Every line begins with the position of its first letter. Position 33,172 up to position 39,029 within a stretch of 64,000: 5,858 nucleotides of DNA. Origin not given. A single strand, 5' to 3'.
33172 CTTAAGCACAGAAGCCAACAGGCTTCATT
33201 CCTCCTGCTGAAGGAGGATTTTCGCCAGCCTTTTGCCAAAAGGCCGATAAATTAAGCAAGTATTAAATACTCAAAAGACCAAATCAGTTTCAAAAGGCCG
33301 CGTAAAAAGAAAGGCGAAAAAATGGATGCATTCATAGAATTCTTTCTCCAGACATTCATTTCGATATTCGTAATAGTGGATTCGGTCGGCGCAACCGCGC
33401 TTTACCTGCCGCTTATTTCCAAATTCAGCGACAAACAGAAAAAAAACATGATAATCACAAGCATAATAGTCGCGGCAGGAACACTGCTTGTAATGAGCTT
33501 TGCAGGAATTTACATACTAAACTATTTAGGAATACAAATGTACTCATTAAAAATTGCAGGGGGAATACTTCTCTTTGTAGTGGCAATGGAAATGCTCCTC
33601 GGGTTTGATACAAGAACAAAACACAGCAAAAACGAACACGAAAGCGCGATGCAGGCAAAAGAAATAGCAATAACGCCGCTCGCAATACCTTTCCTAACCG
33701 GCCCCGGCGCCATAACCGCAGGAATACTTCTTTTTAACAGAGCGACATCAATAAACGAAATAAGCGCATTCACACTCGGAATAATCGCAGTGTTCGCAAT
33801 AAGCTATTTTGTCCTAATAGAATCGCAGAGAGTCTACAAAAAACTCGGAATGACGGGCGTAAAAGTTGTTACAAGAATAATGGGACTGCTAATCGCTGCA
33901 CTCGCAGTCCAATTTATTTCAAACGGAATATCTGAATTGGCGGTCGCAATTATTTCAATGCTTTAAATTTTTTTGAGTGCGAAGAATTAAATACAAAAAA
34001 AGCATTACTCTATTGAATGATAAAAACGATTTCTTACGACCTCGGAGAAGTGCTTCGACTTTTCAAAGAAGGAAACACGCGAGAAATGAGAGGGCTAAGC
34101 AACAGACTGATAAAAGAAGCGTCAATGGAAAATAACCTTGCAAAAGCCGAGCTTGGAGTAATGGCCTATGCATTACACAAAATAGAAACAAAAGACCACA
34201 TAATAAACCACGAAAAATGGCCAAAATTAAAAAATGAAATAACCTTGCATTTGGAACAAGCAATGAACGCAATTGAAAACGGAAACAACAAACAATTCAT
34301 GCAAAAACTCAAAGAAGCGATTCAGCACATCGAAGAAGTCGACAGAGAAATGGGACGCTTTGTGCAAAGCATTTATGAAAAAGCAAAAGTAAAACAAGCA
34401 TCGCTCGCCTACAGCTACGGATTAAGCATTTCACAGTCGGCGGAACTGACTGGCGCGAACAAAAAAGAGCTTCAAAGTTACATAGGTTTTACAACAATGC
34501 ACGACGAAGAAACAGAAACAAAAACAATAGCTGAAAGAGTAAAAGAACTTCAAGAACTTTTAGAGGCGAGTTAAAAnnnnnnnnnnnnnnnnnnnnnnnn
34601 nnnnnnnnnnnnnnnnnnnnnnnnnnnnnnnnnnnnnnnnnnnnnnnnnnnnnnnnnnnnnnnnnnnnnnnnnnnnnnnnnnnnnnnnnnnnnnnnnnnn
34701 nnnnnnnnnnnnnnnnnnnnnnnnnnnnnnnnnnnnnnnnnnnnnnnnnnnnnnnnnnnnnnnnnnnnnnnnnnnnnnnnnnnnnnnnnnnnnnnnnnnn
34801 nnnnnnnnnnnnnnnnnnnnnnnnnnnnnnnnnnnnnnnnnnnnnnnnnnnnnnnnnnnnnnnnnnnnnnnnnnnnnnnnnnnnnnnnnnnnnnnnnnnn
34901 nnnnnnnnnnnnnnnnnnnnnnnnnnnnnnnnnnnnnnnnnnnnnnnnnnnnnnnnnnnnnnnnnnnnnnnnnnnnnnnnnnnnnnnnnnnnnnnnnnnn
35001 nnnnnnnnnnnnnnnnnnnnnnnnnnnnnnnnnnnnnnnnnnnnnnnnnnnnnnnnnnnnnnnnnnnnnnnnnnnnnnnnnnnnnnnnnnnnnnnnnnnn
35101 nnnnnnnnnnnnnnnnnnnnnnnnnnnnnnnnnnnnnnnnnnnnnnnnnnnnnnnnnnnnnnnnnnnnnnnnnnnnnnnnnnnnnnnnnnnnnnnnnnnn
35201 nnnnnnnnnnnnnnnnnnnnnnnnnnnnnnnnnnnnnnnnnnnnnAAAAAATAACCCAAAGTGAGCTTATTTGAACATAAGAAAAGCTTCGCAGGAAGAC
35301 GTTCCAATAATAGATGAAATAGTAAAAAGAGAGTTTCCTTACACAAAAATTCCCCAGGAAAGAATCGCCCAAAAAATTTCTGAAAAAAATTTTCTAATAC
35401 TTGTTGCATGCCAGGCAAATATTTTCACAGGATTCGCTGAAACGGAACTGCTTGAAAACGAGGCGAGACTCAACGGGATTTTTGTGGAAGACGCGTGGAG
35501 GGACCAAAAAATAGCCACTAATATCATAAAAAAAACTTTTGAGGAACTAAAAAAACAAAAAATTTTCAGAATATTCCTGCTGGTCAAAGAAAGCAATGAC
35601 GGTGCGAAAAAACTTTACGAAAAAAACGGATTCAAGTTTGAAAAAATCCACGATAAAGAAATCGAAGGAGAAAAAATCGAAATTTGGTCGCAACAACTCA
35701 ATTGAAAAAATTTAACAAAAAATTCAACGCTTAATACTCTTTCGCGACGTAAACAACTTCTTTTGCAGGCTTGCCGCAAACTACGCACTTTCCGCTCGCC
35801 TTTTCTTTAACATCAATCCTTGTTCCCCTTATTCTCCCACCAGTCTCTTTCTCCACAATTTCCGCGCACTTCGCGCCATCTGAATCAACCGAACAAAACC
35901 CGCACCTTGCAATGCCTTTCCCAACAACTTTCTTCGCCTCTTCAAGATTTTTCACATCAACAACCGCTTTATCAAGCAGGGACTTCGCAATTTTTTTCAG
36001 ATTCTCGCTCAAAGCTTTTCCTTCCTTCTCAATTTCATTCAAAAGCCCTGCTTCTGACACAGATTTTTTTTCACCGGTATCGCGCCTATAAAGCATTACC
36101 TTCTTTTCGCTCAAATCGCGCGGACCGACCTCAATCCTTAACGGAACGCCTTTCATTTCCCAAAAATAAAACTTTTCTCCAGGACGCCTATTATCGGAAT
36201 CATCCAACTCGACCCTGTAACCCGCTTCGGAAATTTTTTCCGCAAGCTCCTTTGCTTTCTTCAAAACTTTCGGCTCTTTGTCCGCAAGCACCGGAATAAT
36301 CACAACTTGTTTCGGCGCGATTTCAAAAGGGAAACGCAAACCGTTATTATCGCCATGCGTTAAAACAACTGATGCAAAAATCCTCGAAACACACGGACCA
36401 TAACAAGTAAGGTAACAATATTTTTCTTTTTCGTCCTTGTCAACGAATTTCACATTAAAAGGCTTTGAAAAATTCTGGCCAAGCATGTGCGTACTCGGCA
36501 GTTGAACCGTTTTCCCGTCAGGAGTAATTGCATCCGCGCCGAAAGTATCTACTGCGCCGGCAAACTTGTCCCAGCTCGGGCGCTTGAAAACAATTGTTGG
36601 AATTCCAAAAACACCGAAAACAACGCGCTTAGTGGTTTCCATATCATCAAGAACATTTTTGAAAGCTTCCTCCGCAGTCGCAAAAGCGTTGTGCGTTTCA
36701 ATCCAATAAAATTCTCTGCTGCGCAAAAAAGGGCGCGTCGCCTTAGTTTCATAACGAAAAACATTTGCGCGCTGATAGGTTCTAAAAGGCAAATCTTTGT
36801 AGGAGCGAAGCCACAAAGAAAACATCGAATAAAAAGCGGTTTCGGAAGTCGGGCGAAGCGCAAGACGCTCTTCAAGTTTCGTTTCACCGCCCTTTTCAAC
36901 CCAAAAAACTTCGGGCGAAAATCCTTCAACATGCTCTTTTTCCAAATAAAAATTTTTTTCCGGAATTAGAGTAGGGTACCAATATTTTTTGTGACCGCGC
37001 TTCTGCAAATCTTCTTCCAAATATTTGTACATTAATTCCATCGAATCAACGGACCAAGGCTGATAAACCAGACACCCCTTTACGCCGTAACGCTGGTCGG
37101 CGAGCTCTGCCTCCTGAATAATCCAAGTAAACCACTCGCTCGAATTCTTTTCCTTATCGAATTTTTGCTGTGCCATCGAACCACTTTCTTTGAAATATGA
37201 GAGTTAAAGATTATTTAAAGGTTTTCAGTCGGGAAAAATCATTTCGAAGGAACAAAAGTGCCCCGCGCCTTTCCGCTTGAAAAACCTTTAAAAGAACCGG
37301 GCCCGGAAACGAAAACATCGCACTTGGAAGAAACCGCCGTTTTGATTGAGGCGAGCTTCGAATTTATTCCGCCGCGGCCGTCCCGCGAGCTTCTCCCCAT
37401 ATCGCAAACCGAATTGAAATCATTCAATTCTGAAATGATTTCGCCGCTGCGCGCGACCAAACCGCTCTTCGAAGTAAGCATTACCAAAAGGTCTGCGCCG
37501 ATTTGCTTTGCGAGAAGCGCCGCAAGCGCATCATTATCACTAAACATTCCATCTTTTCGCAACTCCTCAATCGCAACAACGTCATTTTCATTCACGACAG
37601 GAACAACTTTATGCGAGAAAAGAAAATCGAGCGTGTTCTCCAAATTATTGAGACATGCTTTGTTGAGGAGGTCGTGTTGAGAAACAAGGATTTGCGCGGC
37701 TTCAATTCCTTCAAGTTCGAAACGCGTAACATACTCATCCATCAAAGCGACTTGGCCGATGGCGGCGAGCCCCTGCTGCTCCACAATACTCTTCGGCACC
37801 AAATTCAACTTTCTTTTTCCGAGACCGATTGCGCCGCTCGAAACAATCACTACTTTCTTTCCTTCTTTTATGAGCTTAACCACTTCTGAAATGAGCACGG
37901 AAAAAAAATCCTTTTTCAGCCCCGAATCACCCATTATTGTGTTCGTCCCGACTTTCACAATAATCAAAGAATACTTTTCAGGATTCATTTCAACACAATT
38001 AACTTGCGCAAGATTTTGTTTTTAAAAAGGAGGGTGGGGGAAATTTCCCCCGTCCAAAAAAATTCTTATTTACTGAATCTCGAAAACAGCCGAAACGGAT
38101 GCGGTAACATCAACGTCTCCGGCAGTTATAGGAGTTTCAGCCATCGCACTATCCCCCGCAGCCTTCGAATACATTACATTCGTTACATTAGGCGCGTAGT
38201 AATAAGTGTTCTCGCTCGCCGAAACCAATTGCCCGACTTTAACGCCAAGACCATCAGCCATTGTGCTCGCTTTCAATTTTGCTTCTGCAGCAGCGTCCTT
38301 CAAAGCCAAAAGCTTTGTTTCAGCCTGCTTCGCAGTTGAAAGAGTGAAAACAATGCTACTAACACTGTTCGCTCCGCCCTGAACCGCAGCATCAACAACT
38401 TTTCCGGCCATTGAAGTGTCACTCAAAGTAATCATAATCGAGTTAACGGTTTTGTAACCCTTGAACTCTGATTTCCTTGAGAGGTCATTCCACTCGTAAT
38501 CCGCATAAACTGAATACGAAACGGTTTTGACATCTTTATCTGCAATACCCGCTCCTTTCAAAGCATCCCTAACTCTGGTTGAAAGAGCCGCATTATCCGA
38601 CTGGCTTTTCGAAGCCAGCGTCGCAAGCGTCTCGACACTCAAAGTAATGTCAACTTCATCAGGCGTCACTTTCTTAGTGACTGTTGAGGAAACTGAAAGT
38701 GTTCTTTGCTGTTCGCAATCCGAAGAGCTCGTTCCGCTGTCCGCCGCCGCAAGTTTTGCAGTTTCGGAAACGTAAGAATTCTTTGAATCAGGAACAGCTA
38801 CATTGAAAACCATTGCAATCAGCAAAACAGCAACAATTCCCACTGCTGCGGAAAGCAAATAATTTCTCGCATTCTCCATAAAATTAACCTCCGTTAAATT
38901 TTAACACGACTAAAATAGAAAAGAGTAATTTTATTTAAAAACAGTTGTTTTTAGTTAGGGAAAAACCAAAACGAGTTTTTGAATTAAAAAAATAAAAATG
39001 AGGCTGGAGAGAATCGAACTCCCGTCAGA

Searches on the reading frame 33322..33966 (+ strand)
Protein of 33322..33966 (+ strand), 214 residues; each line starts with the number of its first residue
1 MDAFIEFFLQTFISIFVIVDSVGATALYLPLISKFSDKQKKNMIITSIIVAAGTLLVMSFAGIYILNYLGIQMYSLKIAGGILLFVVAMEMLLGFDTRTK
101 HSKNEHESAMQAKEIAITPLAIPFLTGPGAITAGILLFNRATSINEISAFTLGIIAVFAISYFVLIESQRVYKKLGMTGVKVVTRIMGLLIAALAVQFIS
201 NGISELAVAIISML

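Call 67: search_protein_families(library=pfam, proteins=[window:33322-33966:+], max_evalue=0.01)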
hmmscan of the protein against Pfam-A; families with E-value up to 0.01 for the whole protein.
window:33322-33966:+ (214 aa): 1 family
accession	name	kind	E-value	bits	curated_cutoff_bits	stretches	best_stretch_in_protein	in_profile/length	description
PF01914.23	MarC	-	2.3e-52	177.8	23.9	1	6-206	2-202/203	MarC family integral membrane protein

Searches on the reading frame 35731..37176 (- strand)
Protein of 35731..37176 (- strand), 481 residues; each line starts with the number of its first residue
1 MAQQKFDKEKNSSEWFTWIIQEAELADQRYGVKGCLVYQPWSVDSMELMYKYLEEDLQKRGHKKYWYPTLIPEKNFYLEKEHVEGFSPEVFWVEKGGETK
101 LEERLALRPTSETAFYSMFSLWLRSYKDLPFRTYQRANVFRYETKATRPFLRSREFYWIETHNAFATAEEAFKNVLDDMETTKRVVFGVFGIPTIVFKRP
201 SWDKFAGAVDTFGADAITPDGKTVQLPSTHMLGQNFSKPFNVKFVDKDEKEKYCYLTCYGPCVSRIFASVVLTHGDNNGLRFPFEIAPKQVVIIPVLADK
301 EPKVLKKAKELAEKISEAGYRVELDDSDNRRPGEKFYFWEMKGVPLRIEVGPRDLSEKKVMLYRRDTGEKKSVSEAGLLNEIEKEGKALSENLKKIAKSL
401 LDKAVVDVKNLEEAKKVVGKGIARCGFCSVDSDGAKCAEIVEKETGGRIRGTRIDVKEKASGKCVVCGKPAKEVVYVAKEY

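Call 59: find_homologous_proteins(query=window:35731-37176:-, max_evalue=1e-30)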
Query window:35731-37176:- (481 aa): 7954 proteins with E <= 1e-30 among 8000 candidates; the best 120 are listed.
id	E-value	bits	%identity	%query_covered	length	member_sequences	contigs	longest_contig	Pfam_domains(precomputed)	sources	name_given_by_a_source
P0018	0.0e+0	1104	100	100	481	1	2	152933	PF03129.26,PF00587.31,PF09180.17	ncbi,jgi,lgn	ncbi:MAG: proline--tRNA ligase [archaeon]|jgi:prolyl-tRNA synthetase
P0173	1.7e-293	992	88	100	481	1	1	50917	PF03129.26,PF00587.31,PF09180.17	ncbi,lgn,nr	ncbi:MAG: proline--tRNA ligase [Candidatus Diapherotrites archaeon]|nr:proline--tRNA ligase [Candida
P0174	1.8e-246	837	75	99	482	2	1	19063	PF03129.26,PF00587.31,PF09180.17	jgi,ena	-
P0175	1.4e-243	827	75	99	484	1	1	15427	PF03129.26,PF00587.31,PF09180.17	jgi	jgi:prolyl-tRNA synthetase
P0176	2.5e-243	826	88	84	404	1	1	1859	PF03129.26,PF00587.31,PF09180.17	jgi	jgi:prolyl-tRNA synthetase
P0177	6.3e-243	825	74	99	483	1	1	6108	PF03129.26,PF00587.31,PF09180.17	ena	-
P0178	7.6e-243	825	74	99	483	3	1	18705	PF03129.26,PF00587.31,PF09180.17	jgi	jgi:prolyl-tRNA synthetase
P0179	9.7e-243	824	73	100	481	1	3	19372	PF03129.26,PF00587.31,PF09180.17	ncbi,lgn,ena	-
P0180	2.4e-242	823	72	99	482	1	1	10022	PF03129.26,PF00587.31,PF09180.17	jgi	-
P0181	5.6e-241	818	73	100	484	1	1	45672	PF03129.26,PF00587.31,PF09180.17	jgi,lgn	-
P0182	6.7e-241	818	74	99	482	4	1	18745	PF03129.26,PF00587.31,PF09180.17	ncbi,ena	ncbi:MAG: proline--tRNA ligase [archaeon]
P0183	8.5e-241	818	73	99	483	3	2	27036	PF03129.26,PF00587.31,PF09180.17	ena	-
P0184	1.1e-240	817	73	98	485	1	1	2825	PF03129.26,PF00587.31,PF09180.17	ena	-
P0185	5.4e-240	815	73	99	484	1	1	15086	PF03129.26,PF00587.31,PF09180.17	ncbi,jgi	-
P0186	1.6e-239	814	73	100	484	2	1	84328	PF03129.26,PF00587.31,PF09180.17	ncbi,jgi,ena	-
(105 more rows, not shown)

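Call 75: find_encoding_contigs(protein=P0173, flank=10000, max_places=2)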
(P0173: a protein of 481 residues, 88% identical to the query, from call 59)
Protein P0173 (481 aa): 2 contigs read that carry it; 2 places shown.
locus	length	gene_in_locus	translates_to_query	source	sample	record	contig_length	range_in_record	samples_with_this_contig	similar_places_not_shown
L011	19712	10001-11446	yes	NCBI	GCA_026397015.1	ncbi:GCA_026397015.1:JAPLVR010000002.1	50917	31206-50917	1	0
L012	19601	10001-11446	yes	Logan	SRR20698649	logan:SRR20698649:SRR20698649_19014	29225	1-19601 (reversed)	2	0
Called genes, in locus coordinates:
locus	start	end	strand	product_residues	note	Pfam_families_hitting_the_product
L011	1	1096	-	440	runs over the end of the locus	PF18195:GatD_N (weak), PF00710:Asparaginase, PF17763:Asparaginase_C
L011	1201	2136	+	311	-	PF00005:ABC_tran, PF02463:SMC_N (faint), PF13175:AAA_15 (faint), PF13304:AAA_21 (weak)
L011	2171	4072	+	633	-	PF12679:ABC2_membrane_2, PF12698:ABC2_membrane_3 (weak), PF28256:CCDC171 (faint), PF24161:CCDC39 (faint), PF12698:ABC2_membrane_3, PF01061:ABC2_membrane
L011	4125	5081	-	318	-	-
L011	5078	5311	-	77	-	-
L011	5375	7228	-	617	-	PF04675:DNA_ligase_A_N, PF01068:DNA_ligase_A_M, PF04679:DNA_ligase_A_C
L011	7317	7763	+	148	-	-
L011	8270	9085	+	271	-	PF04402:SIMPL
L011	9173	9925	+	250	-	PF00696:AA_kinase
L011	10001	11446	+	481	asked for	PF00587:tRNA-synt_2b, PF03129:HGTP_anticodon, PF09180:ProRS-C_1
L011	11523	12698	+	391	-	PF26233:NicX (weak), PF02073:Peptidase_M29 (weak)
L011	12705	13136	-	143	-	PF13673:Acetyltransf_10, PF13302:Acetyltransf_3 (weak), PF00583:Acetyltransf_1, PF13508:Acetyltransf_7, PF14542:Acetyltransf_CG (faint)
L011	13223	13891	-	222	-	PF11848:DUF3368 (weak)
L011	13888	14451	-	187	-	-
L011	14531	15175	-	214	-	PF01914:MarC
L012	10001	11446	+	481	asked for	PF00587:tRNA-synt_2b, PF03129:HGTP_anticodon, PF09180:ProRS-C_1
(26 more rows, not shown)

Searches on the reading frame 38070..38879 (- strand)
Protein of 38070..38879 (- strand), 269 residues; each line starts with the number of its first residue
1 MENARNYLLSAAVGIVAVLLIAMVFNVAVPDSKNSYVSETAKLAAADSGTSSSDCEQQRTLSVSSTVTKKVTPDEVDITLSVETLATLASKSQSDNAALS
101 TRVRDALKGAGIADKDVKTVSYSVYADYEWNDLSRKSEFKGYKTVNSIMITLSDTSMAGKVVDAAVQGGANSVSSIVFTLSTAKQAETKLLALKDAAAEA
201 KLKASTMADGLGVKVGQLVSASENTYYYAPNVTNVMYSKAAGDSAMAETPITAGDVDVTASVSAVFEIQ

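Call 67: search_protein_families(library=pfam, proteins=[window:38070-38879:-], max_evalue=0.01)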
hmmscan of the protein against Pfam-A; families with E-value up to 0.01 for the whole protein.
window:38070-38879:- (269 aa): 1 family
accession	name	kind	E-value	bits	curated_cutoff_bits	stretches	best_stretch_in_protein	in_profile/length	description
PF04402.19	SIMPL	-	4.4e-45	154.9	25.2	1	61-266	1-205/205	Protein of unknown function (DUF541)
